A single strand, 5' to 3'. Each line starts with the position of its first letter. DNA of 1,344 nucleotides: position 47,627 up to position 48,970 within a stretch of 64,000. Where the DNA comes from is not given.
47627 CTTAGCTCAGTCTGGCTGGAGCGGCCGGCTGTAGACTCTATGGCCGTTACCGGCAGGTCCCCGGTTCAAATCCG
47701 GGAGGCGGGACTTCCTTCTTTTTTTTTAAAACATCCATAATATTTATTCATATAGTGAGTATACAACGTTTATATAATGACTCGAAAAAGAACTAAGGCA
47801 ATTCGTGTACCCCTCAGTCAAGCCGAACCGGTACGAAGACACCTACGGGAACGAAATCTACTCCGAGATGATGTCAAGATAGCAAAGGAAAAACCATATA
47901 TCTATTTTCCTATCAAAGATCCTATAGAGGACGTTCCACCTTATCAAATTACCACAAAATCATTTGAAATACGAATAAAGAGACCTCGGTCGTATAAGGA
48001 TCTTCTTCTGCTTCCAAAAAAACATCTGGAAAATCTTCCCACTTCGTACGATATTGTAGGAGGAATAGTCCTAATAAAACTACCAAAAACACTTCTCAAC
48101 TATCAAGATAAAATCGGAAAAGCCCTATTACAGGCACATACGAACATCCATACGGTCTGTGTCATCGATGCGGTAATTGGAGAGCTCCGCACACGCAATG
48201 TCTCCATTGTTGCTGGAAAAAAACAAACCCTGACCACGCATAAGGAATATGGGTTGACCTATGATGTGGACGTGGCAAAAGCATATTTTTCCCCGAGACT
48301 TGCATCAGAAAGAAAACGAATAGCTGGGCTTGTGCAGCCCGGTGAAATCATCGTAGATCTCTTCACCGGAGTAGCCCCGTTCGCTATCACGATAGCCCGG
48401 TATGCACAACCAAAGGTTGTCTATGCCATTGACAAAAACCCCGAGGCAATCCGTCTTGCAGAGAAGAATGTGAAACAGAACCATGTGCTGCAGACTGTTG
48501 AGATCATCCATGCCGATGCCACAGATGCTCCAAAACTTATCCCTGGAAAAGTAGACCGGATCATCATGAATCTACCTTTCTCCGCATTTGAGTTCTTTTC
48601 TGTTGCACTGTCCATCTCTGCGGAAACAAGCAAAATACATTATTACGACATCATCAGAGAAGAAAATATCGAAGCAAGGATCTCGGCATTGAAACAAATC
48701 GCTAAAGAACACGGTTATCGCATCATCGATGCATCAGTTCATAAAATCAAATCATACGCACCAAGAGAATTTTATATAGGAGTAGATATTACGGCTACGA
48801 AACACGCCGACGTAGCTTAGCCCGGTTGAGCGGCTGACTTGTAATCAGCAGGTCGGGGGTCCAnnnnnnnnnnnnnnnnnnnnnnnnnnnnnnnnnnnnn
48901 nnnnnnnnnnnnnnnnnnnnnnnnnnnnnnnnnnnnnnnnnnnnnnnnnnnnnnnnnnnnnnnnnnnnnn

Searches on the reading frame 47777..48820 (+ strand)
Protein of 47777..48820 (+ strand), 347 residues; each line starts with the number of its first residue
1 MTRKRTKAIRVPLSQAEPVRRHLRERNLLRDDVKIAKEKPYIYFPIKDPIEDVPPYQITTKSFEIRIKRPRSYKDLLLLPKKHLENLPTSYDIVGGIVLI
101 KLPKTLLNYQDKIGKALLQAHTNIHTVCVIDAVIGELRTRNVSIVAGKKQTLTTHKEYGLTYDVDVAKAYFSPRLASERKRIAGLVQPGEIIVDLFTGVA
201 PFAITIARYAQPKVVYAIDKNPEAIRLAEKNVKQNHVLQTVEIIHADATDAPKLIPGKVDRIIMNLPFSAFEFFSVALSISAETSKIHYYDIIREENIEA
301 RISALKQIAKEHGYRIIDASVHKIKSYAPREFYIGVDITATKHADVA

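Call 38: search_protein_families(library=pfam, proteins=[window:47777-48820:+], max_evalue=0.0001)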
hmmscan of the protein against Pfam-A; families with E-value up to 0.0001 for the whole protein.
window:47777-48820:+ (347 aa): 11 families
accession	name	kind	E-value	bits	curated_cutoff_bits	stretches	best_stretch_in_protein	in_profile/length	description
PF02475.24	TRM5-TYW2_MTfase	-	2.2e-46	158.3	28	1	153-317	1-164/164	TRM5/TYW2 methyltransferase domain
PF25133.1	TYW2_N_2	-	5.2e-16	59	27.7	1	79-149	9-78/79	TYW2 N-terminal domain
PF18093.7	Trm5_N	-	4.6e-13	49.2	22.7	1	8-52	1-45/47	tRNA methyltransferase 5 N-terminal domain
PF05175.20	MTS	-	7.1e-09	36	23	1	191-270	34-110/170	Methyltransferase small domain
PF13847.12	Methyltransf_31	-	1.2e-07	31.9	27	1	189-279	4-95/145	Methyltransferase domain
PF13649.12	Methyltransf_25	-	8.2e-07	30.1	27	1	192-271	1-77/97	Methyltransferase domain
PF06325.19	PrmA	-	1.8e-06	28.1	22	1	184-266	157-234/296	Ribosomal protein L11 methyltransferase (PrmA)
PF01170.24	UPF0020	-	3.5e-06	27.3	22.3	1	211-268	77-131/197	RMKL-like, methyltransferase domain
PF09445.16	Methyltransf_15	-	2.6e-05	24.3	22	1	190-252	2-62/165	RNA cap guanine-N2 methyltransferase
PF12847.13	Methyltransf_18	-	5.2e-05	23.7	27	0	180-264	6-88/151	Methyltransferase domain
PF08241.18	Methyltransf_11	-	9.6e-05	23.4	21.2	0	200-271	8-73/95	Methyltransferase domain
